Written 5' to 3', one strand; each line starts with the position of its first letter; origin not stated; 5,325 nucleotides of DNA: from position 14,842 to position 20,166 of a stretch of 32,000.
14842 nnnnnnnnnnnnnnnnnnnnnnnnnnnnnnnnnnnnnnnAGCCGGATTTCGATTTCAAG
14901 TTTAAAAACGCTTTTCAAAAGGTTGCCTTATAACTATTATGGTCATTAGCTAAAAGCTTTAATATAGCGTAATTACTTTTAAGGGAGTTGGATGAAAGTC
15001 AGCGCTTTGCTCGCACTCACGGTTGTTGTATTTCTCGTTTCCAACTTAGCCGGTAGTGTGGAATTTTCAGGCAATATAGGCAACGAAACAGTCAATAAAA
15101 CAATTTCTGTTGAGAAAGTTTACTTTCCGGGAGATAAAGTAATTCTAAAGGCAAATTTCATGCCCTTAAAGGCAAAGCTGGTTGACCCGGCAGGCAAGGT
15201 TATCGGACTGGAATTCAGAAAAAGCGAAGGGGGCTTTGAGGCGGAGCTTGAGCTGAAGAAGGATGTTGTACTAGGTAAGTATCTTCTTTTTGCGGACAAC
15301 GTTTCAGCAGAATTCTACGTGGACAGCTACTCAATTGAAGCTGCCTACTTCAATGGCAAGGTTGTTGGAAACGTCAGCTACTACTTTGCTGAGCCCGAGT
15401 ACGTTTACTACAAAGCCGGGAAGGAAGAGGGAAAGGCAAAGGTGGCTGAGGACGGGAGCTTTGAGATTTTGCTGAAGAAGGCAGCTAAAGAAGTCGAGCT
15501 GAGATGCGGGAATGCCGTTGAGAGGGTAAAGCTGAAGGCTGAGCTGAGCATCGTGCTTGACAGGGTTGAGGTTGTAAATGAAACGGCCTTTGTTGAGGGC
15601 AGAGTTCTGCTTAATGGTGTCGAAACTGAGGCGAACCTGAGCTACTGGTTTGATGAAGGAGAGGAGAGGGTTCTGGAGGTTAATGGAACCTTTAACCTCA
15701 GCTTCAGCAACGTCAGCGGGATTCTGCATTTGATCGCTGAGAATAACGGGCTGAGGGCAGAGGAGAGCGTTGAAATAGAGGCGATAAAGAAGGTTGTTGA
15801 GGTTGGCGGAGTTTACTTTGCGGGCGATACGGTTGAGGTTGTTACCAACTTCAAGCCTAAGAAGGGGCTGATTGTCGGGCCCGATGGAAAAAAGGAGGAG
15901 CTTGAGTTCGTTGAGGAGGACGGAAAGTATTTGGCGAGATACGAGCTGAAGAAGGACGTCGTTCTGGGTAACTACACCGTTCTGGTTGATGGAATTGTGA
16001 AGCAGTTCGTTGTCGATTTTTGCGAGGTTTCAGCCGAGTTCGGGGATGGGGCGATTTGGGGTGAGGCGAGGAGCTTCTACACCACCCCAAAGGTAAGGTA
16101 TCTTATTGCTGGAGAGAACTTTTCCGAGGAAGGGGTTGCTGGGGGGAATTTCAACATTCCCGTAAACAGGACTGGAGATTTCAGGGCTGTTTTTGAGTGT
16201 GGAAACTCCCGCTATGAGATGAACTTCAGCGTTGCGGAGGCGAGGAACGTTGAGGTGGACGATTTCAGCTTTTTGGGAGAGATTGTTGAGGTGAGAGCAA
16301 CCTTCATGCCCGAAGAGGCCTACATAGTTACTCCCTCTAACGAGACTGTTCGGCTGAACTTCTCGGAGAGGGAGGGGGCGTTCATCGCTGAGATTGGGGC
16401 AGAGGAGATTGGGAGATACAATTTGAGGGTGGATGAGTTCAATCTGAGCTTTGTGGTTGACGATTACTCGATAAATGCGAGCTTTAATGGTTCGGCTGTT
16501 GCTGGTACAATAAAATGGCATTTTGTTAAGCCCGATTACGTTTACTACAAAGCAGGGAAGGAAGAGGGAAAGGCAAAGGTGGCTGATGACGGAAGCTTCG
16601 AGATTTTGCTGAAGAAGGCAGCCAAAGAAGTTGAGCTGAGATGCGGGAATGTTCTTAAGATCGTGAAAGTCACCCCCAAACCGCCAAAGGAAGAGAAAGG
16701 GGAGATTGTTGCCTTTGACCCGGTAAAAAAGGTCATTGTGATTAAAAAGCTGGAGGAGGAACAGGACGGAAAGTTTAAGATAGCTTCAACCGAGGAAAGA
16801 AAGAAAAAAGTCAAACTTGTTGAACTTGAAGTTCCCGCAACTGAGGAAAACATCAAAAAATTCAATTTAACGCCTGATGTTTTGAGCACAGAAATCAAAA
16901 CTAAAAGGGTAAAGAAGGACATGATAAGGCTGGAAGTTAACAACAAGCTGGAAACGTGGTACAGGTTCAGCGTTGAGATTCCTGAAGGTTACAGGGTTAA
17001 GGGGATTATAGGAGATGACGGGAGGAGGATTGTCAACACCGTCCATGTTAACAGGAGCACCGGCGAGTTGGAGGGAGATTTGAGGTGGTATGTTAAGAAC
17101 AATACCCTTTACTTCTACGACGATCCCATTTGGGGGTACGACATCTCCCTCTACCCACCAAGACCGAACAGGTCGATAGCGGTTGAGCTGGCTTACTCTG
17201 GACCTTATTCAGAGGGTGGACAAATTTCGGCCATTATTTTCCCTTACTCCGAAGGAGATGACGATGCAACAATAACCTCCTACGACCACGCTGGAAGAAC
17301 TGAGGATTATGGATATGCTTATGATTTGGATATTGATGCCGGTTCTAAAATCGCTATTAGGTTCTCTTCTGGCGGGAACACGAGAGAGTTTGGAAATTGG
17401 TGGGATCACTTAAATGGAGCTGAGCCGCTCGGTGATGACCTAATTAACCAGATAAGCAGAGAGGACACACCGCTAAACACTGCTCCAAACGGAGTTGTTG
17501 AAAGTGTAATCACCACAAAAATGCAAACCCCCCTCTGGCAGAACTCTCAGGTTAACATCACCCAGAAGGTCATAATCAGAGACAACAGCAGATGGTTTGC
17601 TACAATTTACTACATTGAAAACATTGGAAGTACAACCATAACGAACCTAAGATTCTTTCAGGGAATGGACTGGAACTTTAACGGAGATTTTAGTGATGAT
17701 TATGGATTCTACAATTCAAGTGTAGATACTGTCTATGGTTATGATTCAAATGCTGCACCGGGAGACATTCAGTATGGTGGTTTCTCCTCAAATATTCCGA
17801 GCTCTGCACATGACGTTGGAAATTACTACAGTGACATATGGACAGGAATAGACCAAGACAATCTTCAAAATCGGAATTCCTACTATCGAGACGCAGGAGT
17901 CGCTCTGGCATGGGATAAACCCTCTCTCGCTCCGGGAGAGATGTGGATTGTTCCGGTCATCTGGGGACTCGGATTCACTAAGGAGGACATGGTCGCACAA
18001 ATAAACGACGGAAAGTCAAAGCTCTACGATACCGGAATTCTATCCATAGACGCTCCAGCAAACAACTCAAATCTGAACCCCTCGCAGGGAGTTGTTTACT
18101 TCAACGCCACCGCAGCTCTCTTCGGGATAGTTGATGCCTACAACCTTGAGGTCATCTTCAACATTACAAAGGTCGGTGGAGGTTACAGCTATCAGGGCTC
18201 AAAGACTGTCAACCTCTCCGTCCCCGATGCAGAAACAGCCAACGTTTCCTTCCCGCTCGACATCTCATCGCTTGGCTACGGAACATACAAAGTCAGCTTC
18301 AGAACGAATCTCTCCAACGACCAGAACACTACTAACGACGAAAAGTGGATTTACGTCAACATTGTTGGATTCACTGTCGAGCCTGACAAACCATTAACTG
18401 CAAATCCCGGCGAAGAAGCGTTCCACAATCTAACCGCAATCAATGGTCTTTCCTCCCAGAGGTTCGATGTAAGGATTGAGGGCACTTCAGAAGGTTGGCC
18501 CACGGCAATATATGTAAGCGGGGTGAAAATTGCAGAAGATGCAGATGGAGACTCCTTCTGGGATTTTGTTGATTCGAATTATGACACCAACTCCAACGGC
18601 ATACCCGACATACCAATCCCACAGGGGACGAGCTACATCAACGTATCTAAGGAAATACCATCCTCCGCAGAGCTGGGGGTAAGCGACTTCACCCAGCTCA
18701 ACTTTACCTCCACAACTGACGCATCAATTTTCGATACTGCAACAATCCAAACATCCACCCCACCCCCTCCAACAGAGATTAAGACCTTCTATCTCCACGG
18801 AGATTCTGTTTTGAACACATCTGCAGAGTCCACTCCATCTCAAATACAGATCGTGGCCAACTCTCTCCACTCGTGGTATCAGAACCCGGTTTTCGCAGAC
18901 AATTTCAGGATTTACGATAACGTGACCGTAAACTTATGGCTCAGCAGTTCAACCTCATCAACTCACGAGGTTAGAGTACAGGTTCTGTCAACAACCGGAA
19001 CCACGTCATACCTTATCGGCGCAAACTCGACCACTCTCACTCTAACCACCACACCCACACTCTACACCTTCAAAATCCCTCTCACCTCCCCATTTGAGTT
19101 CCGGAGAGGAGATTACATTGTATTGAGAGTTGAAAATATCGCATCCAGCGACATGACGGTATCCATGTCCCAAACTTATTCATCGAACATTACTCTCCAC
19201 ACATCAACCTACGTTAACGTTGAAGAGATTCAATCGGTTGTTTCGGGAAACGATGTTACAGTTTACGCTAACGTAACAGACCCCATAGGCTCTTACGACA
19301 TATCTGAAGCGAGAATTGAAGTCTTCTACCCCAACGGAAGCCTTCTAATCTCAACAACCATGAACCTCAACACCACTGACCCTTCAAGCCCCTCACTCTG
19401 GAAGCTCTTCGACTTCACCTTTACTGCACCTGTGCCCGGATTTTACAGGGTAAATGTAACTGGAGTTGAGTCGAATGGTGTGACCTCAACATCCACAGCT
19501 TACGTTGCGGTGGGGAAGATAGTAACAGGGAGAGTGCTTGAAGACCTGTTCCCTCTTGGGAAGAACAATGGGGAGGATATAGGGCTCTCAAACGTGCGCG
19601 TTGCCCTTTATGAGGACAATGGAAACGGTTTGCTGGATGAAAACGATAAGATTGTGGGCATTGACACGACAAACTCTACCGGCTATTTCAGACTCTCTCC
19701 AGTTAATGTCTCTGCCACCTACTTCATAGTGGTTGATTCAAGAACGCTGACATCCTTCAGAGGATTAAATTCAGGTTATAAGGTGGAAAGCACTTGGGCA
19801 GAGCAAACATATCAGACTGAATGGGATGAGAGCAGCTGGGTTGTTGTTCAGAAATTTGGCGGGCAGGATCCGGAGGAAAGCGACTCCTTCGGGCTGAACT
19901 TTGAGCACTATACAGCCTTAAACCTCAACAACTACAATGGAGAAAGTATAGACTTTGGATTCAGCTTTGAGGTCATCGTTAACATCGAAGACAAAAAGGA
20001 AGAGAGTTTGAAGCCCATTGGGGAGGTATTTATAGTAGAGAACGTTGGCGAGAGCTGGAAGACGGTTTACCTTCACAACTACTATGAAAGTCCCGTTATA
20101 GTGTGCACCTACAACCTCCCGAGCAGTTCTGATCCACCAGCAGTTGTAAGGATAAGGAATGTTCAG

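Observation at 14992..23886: Giant (reconstructed 2556-aa) secreted multi-domain adhesin-like gene split by an IS; precise excision restores the frame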

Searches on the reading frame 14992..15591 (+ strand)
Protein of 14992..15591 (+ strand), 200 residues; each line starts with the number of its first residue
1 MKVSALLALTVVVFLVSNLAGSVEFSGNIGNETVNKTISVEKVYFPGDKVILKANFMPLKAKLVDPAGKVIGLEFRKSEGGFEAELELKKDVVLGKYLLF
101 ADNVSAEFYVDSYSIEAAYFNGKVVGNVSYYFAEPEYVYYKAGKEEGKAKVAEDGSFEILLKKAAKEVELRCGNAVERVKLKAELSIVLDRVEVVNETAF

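Call 54: search_protein_families(library=pfam, proteins=[window:14992-15591:+], max_evalue=1)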
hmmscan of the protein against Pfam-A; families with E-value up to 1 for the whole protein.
window:14992-15591:+ (200 aa): 2 families
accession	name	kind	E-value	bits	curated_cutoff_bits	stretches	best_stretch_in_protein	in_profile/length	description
PF01835.25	MG2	-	0.0057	17.4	32.8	1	53-101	30-80/96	MG2 domain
PF17936.7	Big_6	-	0.021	15.5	27.6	1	138-166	29-57/83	Bacterial Ig domain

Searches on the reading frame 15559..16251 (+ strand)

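Call 54: search_protein_families(library=pfam, proteins=[window:15559-16251:+], max_evalue=1)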
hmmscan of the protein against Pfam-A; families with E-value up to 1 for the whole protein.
window:15559-16251:+ (231 aa): 2 families
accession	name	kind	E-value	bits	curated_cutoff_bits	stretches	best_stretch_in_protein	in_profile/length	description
PF10411.14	DsbC_N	-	0.02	14.9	25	1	166-187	44-59/70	Disulfide bond isomerase protein N-terminal domain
PF20997.2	DUF3195_C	-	0.074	13.4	25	1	77-89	15-29/32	Protein of unknown function (DUF3195) C-terminal domain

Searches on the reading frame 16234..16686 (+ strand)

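Call 54: search_protein_families(library=pfam, proteins=[window:16234-16686:+], max_evalue=1)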
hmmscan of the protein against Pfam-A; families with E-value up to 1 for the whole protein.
window:16234-16686:+ (151 aa): 1 family
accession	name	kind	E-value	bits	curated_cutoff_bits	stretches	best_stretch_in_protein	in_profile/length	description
PF17936.7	Big_6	-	0.023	15.4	27.6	1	103-131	29-57/83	Bacterial Ig domain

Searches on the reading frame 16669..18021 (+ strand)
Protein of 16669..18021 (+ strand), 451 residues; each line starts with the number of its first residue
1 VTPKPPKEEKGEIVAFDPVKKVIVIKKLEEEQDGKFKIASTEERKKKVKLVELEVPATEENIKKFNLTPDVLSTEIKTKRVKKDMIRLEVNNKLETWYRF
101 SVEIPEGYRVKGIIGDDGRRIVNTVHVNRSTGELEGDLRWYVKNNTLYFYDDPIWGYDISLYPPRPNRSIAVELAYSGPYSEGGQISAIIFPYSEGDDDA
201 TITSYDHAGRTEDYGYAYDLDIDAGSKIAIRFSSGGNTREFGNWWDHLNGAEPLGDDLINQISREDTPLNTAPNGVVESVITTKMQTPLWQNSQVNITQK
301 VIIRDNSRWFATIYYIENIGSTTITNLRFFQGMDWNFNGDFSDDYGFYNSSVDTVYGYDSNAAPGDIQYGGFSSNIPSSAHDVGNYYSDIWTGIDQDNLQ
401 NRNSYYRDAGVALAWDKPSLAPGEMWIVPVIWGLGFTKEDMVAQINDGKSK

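Call 54: search_protein_families(library=pfam, proteins=[window:16669-18021:+], max_evalue=1)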
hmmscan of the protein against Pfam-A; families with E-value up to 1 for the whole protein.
window:16669-18021:+ (451 aa): 1 family
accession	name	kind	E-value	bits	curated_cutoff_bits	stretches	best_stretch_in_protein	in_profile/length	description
PF21166.2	LSM12_LSM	-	0.0077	16.3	29.5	1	10-35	21-46/60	LSM12, LSM domain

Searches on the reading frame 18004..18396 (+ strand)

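Call 54: search_protein_families(library=pfam, proteins=[window:18004-18396:+], max_evalue=1)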
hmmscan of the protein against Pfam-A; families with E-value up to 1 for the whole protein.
window:18004-18396:+ (131 aa): 1 family
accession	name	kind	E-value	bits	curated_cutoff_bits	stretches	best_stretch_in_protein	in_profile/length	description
PF02010.21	REJ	-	0.056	12.5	25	1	76-121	38-80/452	REJ domain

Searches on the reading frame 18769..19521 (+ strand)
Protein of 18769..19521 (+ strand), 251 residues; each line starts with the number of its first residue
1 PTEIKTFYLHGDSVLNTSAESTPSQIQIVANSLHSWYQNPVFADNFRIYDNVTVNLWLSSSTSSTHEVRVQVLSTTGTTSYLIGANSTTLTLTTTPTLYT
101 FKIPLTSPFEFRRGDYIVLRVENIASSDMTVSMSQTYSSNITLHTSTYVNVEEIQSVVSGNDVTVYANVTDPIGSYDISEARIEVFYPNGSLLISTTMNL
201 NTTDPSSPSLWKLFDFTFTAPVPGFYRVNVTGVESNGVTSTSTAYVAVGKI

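Call 54: search_protein_families(library=pfam, proteins=[window:18769-19521:+], max_evalue=1)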
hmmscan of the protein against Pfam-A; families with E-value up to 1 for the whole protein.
window:18769-19521:+ (251 aa): 2 families
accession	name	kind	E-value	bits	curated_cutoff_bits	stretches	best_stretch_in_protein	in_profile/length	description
PF11921.14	DUF3439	-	0.04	14.3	27.1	1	62-113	34-86/122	Domain of unknown function (DUF3439)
PF18836.7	B_solenoid_ydck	-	0.47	11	30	0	47-55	2-10/17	YdcK Beta solenoid repeat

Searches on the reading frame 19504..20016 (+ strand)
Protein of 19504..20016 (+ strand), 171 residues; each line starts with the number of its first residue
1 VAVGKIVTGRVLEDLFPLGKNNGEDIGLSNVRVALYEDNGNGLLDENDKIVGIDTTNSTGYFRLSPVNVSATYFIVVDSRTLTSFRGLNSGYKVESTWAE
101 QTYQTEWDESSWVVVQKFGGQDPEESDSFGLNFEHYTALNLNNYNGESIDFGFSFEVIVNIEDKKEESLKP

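Call 54: search_protein_families(library=pfam, proteins=[window:19504-20016:+], max_evalue=1)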
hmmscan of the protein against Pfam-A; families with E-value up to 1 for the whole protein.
window:19504-20016:+ (171 aa): 2 families
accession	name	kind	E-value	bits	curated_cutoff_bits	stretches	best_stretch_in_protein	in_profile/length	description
PF01060.29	TTR-52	-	0.038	15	24.9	1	28-65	11-44/79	Transthyretin-like family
PF17210.9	SdrD_B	-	0.038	14.6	29.7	1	11-91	7-78/112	SdrD B-like domain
